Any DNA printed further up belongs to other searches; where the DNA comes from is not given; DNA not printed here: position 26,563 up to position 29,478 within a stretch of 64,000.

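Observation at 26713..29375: Ski2/Hel308-like helicase fused to an OmpR-type winged-helix domain, with a perfect AT-rich palindrome in its own promoter region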

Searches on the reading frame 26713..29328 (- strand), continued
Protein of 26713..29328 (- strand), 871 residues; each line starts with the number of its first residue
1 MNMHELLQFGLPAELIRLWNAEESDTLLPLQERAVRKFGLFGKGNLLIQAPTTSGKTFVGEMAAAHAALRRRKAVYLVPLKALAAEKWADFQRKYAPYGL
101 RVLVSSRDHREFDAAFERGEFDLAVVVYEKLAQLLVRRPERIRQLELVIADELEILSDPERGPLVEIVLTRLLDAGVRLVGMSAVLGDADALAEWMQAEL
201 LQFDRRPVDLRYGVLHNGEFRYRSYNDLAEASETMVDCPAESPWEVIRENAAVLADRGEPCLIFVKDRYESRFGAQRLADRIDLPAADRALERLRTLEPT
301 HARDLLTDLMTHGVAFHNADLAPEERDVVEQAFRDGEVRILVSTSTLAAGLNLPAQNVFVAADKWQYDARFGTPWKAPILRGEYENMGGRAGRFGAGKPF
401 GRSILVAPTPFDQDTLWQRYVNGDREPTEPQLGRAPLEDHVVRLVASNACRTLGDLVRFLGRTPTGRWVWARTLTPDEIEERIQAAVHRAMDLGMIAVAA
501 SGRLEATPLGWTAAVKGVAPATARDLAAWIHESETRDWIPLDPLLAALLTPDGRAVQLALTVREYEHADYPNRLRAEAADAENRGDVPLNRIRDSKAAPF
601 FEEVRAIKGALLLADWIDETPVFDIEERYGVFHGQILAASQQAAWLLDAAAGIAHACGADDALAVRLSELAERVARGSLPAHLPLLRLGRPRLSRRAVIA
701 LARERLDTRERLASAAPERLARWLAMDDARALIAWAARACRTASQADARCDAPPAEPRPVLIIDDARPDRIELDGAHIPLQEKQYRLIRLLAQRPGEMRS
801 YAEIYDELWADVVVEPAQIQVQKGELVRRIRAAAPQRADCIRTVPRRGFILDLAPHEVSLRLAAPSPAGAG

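Call 10: find_related_loci(query=A1, collection=genome_contigs, flank=5000)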
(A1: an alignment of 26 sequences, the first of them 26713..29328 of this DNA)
Query A1 (871 aa) in genome_contigs; peptide patterns used: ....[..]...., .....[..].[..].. (x = any residue, [..] = any of these).
600 stretches matched a pattern (row limit reached: there are more); 578 encode a relative of the query (tblastn E <= 1e-3); the best 80 are kept; 80 distinct loci.
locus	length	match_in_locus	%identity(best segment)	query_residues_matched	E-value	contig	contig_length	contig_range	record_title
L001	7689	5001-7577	55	1-860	0e+0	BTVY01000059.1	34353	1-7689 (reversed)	MAG: Candidatus Hydrogenedentota bacterium AMX-MBFR-82 DNA, sequence059, whole genome shotgun sequence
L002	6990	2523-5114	56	1-863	0e+0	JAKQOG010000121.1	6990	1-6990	MAG: Candidatus Hydrogenedentota bacterium isolate USDV_metabat.86 k141_1523453, whole genome shotgun sequence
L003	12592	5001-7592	57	1-870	0e+0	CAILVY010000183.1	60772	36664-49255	MAG: Candidatus Hydrogenedentes bacterium isolate LaPlata_bin-1517 genome assembly, contig: bin-1517:183/407, whole geno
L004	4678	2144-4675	56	1-849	0e+0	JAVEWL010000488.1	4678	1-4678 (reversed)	MAG: FCB group bacterium isolate BF4_144 NODE_68198_length_4678_cov_2.865085_Biofilm4, whole genome shotgun sequence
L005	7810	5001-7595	56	1-868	0e+0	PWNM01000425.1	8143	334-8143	MAG: Candidatus Hydrogenedentota bacterium isolate CSSed10_315 CS-Sed10-C25843, whole genome shotgun sequence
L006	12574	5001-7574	54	1-860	0e+0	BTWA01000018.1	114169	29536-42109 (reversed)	MAG: Candidatus Hydrogenedentota bacterium AMX-MBFR-84 DNA, sequence18, whole genome shotgun sequence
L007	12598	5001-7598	55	1-868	0e+0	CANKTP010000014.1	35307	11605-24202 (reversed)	MAG: Candidatus Hydrogenedentes bacterium isolate TH-Jun18-22 genome assembly, contig: TH-Jun18-C2255, whole genome shot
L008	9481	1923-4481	56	1-853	0e+0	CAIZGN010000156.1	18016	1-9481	MAG: Candidatus Hydrogenedentes bacterium isolate Kiruna3_bin-1600 genome assembly, contig: bin-1600:156/740, whole geno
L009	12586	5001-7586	56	1-860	0e+0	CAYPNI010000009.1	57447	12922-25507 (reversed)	MAG TPA_asm: uncultured Nitrospirales bacterium isolate SRP237561_co1_132 genome assembly, contig: NODE_731_length_57447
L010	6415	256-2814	57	1-860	0e+0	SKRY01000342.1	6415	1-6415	MAG: Candidatus Hydrogenedentota bacterium isolate CSSed162cmA_50 CSSed16-2cmA-56960, whole genome shotgun sequence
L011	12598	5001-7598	52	1-864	0e+0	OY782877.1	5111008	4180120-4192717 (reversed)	MAG: Candidatus Hydrogenedentes bacterium isolate 28e603e2-5466-4732-bb1a-a7370d5bccbd genome assembly, chromosome: 1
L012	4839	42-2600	57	1-860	0e+0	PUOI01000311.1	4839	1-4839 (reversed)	MAG: Candidatus Hydrogenedentota bacterium isolate B1Sed10_145 B1-Sed10-C29134, whole genome shotgun sequence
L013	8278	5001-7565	56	1-860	0e+0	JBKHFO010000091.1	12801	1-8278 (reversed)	MAG: Candidatus Hydrogenedentota bacterium isolate D1M05_5 NODE_4041_length_12801_cov_5.669857, whole genome shotgun seq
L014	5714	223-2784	55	1-855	0e+0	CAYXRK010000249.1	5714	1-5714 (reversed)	MAG TPA_asm: uncultured Nitrospirales bacterium isolate binchicken_co248_263 genome assembly, contig: NODE_24519_length_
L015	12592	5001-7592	54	1-865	0e+0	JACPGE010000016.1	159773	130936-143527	MAG: Candidatus Hydrogenedentota bacterium isolate NC_groundwater_379_Ag_B-0.1um_61_26 GD18-4_B1_scaffold_147477, whole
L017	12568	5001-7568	57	1-860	0e+0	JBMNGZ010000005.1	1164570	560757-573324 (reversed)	MAG: Candidatus Hydrogenedentales bacterium isolate SBF912LR0HQ0180 contig_45194, whole genome shotgun sequence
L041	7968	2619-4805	38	1-730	4e-134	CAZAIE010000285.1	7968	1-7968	MAG TPA_asm: uncultured Myxococcaceae bacterium isolate binchicken_co269_54 genome assembly, contig: NODE_9418_length_79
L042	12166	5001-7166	41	1-720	5e-147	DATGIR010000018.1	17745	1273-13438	MAG TPA_asm: Fimbriimonadaceae bacterium isolate SMAG_U9812 k141_3351, whole genome shotgun sequence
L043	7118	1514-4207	31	9-861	3e-128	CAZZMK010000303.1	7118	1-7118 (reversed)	MAG TPA_asm: uncultured Nitrospirales bacterium isolate binchicken_co25_113 genome assembly, contig: k141_148591, whole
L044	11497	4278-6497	34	1-736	1e-123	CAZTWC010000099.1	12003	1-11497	MAG TPA_asm: uncultured Myxococcia bacterium isolate SRP200020_co3_330 genome assembly, contig: NODE_7483_length_12003_c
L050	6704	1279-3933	31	1-860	2e-92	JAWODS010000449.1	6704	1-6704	MAG: Armatimonadota bacterium isolate BLK5-2.bin.37 k191_2475395, whole genome shotgun sequence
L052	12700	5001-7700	33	1-861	4e-107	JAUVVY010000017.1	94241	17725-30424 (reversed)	MAG: bacterium isolate CSMAG_1176 CSMAG_1176_k127_4820292_length_94241_cov_34.9977, whole genome shotgun sequence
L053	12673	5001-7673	35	1-870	4e-161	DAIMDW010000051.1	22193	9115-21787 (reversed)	MAG TPA_asm: bacterium isolate CTOTU18725 NODE_1880_length_22193_cov_10.270892, whole genome shotgun sequence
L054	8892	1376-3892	27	6-851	9e-84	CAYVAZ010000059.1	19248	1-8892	MAG TPA_asm: uncultured bacterium isolate SRP141376_co3_289 genome assembly, contig: NODE_7692_length_19248_cov_6.204554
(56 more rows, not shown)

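Call 18: search_protein_families(library=pfam, proteins=[L041:2619-5459:+, L042:5001-7721:+, L043:1466-4216:+, L044:4278-7079:+, L050:1243-3948:+, L052:4899-7703:+, L053:4944-7643:+, L054:1358-3913:+], max_evalue=0.1)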
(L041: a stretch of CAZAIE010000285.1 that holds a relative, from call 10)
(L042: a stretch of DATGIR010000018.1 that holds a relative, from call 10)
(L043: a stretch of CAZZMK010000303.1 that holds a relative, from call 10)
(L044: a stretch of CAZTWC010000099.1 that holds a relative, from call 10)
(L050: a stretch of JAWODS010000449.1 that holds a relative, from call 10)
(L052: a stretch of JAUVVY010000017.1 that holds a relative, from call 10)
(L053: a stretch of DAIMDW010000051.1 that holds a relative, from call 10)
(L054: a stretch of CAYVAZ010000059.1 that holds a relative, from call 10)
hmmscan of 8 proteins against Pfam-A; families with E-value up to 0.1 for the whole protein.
L041:2619-5459:+ (946 aa): 8 families
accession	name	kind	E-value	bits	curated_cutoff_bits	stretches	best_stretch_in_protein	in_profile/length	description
PF00270.35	DEAD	-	4.3e-22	79.1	26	1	31-189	4-161/167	DEAD/DEAH box helicase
PF00271.37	Helicase_C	-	3.2e-11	43.9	23.5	1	307-398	31-109/110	Helicase conserved C-terminal domain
PF21280.2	Helicase_dom4_arc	-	1e-09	38.8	27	1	572-678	26-125/125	Archaeal helicase, domain 4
PF04851.21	ResIII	-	4.2e-05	24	22.5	1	43-187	23-161/164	Type III restriction enzyme, res subunit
PF07517.20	SecA_DEAD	-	0.0001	22.1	24.6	1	47-110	94-157/290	SecA DEAD-like domain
PF22527.2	DEXQc_Suv3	-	0.00014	21.9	27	1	49-165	19-114/154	DEXQ-box helicase domain of Suv3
PF14520.12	HHH_5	-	0.013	16.4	27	1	689-725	5-43/57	Helix-hairpin-helix domain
PF13401.12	AAA_22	-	0.014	16.2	27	0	43-168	5-104/130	AAA domain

L042:5001-7721:+ (906 aa): 6 families
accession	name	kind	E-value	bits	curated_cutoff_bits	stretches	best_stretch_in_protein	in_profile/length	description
PF00270.35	DEAD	-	6.8e-25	88.2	26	1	29-189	2-161/167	DEAD/DEAH box helicase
PF21280.2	Helicase_dom4_arc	-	1.2e-12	48.3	27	1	601-679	47-125/125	Archaeal helicase, domain 4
PF00271.37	Helicase_C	-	9.3e-11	42.4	23.5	1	307-396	32-109/110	Helicase conserved C-terminal domain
PF04851.21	ResIII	-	2.2e-06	28.1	22.5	1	45-186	25-160/164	Type III restriction enzyme, res subunit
PF22527.2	DEXQc_Suv3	-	0.00012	22.1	27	1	50-164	20-113/154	DEXQ-box helicase domain of Suv3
PF24391.1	HD-CE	-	0.008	16.3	27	1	580-727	70-201/263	HD-CE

L043:1466-4216:+ (916 aa): 7 families
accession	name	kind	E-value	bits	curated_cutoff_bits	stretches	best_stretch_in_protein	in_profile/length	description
PF00270.35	DEAD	-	9.8e-22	77.9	26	1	37-194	3-161/167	DEAD/DEAH box helicase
PF00271.37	Helicase_C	-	5.9e-14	52.7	23.5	1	314-401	32-109/110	Helicase conserved C-terminal domain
PF21280.2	Helicase_dom4_arc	-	2e-10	41.1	27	1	596-677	38-120/125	Archaeal helicase, domain 4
PF00486.34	Trans_reg_C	-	9.5e-06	26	26.2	1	831-904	4-77/77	Transcriptional regulatory protein, C terminal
PF04851.21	ResIII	-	0.00011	22.6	22.5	1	48-159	21-133/164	Type III restriction enzyme, res subunit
PF22527.2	DEXQc_Suv3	-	0.00013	22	27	1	56-171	18-113/154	DEXQ-box helicase domain of Suv3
PF08148.17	DSHCT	-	0.024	14.9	22.7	1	597-665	85-150/172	DSHCT (NUC185) domain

L044:4278-7079:+ (933 aa): 6 families
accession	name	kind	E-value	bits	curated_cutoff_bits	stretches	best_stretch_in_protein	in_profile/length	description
PF00270.35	DEAD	-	7.9e-25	88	26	1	29-188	2-161/167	DEAD/DEAH box helicase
PF21280.2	Helicase_dom4_arc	-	3.3e-09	37.1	27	1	545-680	3-125/125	Archaeal helicase, domain 4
PF00271.37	Helicase_C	-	1.3e-07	32.3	23.5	1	305-396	31-109/110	Helicase conserved C-terminal domain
PF22527.2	DEXQc_Suv3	-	9.4e-06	25.7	27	1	48-163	18-113/154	DEXQ-box helicase domain of Suv3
PF04851.21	ResIII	-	2.8e-05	24.5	22.5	1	29-186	6-161/164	Type III restriction enzyme, res subunit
PF14520.12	HHH_5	-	0.0036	18.2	27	1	690-727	3-40/57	Helix-hairpin-helix domain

L050:1243-3948:+ (901 aa): 5 families
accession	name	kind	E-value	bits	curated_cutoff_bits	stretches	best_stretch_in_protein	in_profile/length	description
PF00270.35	DEAD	-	3.8e-23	82.5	26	1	41-200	2-161/167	DEAD/DEAH box helicase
PF00486.34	Trans_reg_C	-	2.4e-09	37.6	26.2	1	806-871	1-68/77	Transcriptional regulatory protein, C terminal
PF00271.37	Helicase_C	-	2.7e-09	37.7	23.5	1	327-413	39-109/110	Helicase conserved C-terminal domain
PF07517.20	SecA_DEAD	-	8.3e-05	22.4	24.6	1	52-137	87-171/290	SecA DEAD-like domain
PF14520.12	HHH_5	-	0.042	14.8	27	0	716-753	6-42/57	Helix-hairpin-helix domain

L052:4899-7703:+ (934 aa): 8 families
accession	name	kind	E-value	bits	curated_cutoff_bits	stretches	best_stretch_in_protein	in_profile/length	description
PF00270.35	DEAD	-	3e-24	86.1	26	1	63-233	2-161/167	DEAD/DEAH box helicase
PF00271.37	Helicase_C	-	3.5e-09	37.3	23.5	1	358-444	39-110/110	Helicase conserved C-terminal domain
PF00486.34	Trans_reg_C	-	6.6e-09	36.2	26.2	1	842-905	1-64/77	Transcriptional regulatory protein, C terminal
PF04851.21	ResIII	-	0.0015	18.9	22.5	1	61-132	4-80/164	Type III restriction enzyme, res subunit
PF07517.20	SecA_DEAD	-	0.0015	18.3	24.6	1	85-147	98-160/290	SecA DEAD-like domain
PF21280.2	Helicase_dom4_arc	-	0.0016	18.8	27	1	665-732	55-122/125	Archaeal helicase, domain 4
PF14520.12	HHH_5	-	0.0086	17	27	1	746-795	5-56/57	Helix-hairpin-helix domain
PF22527.2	DEXQc_Suv3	-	0.092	12.7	27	0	81-127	17-59/154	DEXQ-box helicase domain of Suv3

L053:4944-7643:+ (899 aa): 10 families
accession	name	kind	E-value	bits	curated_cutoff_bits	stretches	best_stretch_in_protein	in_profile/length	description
PF00270.35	DEAD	-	1.8e-21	77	26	1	48-208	2-161/167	DEAD/DEAH box helicase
PF21280.2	Helicase_dom4_arc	-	1e-12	48.4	27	1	567-697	6-125/125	Archaeal helicase, domain 4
PF00271.37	Helicase_C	-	1.2e-08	35.6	23.5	1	333-416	39-109/110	Helicase conserved C-terminal domain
PF04851.21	ResIII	-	2.5e-08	34.4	22.5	1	46-206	4-161/164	Type III restriction enzyme, res subunit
PF21999.2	IMS_HHH_1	-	3.4e-08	34.3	27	1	709-758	2-51/53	DNA polymerase-iota, thumb domain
PF00486.34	Trans_reg_C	-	6.6e-06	26.6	26.2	1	801-842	2-43/77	Transcriptional regulatory protein, C terminal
PF22527.2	DEXQc_Suv3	-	0.00015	21.8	27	1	68-183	19-113/154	DEXQ-box helicase domain of Suv3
PF21099.2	POLQ_helical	-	0.00028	21.4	27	1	608-681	78-151/163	DNA_pol_Q helicase like region helical domain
PF14520.12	HHH_5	-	0.00033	21.5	27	1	708-757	5-56/57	Helix-hairpin-helix domain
PF13454.12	NAD_binding_9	-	0.074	13.5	21.8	0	350-456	29-112/155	FAD-NAD(P)-binding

L054:1358-3913:+ (851 aa): 5 families
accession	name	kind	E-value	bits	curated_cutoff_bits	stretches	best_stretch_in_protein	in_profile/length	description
PF00270.35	DEAD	-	6e-26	91.6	26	1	32-186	4-158/167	DEAD/DEAH box helicase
PF04851.21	ResIII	-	1.4e-11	45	22.5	1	44-188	23-162/164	Type III restriction enzyme, res subunit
PF21280.2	Helicase_dom4_arc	-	1.3e-07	32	27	1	607-680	53-125/125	Archaeal helicase, domain 4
PF00271.37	Helicase_C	-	1.5e-07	32.1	23.5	1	303-399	31-110/110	Helicase conserved C-terminal domain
PF00486.34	Trans_reg_C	-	2.8e-06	27.8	26.2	1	768-826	1-60/77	Transcriptional regulatory protein, C terminal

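Call 38: search_solved_structures(query=window:26713-29328:-, max_evalue=0.00001)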
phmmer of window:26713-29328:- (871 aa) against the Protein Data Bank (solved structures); distinct sequences matched with E-value up to 0.00001: 56.
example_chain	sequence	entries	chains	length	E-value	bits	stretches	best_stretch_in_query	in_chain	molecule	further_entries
2zj2_A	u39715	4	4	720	4.2e-70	239.9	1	26-722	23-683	Putative ski2-type helicase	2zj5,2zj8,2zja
2va8_A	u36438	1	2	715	2e-58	201.3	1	10-434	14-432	SKI2-TYPE HELICASE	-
2p6r_A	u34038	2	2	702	4.9e-57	196.7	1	16-716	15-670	afUHEL308 HELICASE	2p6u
9b15_A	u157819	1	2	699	1.2e-56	195.4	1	16-462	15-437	ATP-dependent DNA helicase Hel308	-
7zpq_CA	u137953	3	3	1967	2.9e-42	147.8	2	44-460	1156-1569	SLH1 isoform 1 | RQC trigger complex helicase SLH1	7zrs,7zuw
8alz_B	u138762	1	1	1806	1.6e-40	142.1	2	45-396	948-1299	Activating signal cointegrator 1 complex subunit 3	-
6qv3_A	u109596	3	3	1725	3.6e-38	134.3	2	39-407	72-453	Pre-mRNA splicing helicase-like protein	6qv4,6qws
5m59_A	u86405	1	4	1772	3.9e-38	134.1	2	39-407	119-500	Pre-mRNA splicing helicase-like protein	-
6qdv_B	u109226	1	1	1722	1.3e-36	129.1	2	38-393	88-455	U5 small nuclear ribonucleoprotein 200 kDa helicase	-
4f91_B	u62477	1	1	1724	1.3e-36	129.1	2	38-393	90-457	U5 small nuclear ribonucleoprotein 200 kDa helicase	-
4f92_B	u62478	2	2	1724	1.3e-36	129.1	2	38-393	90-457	U5 small nuclear ribonucleoprotein 200 kDa helicase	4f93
5urj_A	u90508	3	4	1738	1.4e-36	129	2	38-393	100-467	U5 small nuclear ribonucleoprotein 200 kDa helicase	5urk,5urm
4kit_B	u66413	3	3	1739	1.4e-36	129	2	38-393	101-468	U5 small nuclear ribonucleoprotein 200 kDa helicase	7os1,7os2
6s8q_B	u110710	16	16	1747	1.4e-36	129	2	38-393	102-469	U5 small nuclear ribonucleoprotein 200 kDa helicase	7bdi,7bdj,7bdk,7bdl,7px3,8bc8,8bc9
6s9i_B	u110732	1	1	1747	1.6e-36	128.8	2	38-393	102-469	U5 small nuclear ribonucleoprotein 200 kDa helicase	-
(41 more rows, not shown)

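Call 49: predict_structure(alignment_id=A1)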
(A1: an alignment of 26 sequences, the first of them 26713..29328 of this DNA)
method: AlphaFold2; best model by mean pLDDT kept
length: 871 residues; sequences in the alignment: 26
mean_pLDDT: 87.8   pTM: 0.77
mean pLDDT of the five models: 87.8, 86.3, 86.3, 85.4, 84.5
residues with pLDDT >= 90: 504; 70-90: 312; 50-70: 28; < 50: 27
segments of 3 or more residues with pLDDT < 50: 365-375, 748-756, 865-871
pLDDT, mean of each block of 10 residues (from residue 1): 90 89 88 94 93 84 93 91 84 91 86 89 95 93 94 86 93 95 87 94 89 93 93 87 85 92 86 91 92 91 95 93 89 92 70 83 50 53 79 81 89 87 86 89 95 96 93 92 96 95 95 95 96 90 96 85 88 91 86 87 94 96 94 93 95 94 94 93 83 84 89 90 87 88 57 54 90 92 93 92 88 79 92 88 90 90 52 27
secondary structure, 60 per line:
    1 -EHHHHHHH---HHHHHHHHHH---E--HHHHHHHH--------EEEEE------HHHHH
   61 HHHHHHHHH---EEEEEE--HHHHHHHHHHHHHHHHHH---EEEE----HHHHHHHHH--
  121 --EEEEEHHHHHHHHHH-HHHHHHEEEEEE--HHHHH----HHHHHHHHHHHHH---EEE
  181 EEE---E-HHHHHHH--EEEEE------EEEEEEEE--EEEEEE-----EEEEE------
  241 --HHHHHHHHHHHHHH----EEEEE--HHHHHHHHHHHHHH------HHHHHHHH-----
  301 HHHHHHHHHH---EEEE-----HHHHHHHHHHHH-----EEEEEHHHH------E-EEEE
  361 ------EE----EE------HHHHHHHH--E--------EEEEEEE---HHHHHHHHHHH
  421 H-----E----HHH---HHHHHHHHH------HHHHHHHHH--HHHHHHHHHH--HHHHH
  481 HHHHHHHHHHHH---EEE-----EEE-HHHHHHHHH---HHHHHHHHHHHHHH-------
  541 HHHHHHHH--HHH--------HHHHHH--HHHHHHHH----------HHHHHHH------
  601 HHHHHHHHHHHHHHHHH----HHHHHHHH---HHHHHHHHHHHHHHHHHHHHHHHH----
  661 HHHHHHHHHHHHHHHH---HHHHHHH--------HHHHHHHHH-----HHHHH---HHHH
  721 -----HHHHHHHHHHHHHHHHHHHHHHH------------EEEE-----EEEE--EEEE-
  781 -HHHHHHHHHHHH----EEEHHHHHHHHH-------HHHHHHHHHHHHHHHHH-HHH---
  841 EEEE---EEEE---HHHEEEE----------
elements in order (helices of 4 or more, strands of 3 or more residues): H3-9 H13-22 H29-36 E45-49 H56-69 E73-78 H81-98 E102-105 H110-118 E123-127 H128-137 H139-144 E145-150 H153-157 H162-174 E178-183 H189-195 E198-202 E209-216 E219-224 E230-234 H243-256 E261-265 H268-281 H288-295 H301-310 E314-317 H323-334 E340-344 H345-348 E357-360 H381-388 E400-406 H410-421 H438-446 H453-461 H464-473 H476-492 E496-498 E504-506 H508-516 H520-533 H541-548 H562-567 H570-577 H588-594 H601-617 H622-629 H633-656 H661-676 H680-686 H695-703 H709-713 H717-720 H726-748 E761-764 E770-773 E776-779 H782-793 E798-800 H801-809 H817-833 E841-844 E848-851 E858-861
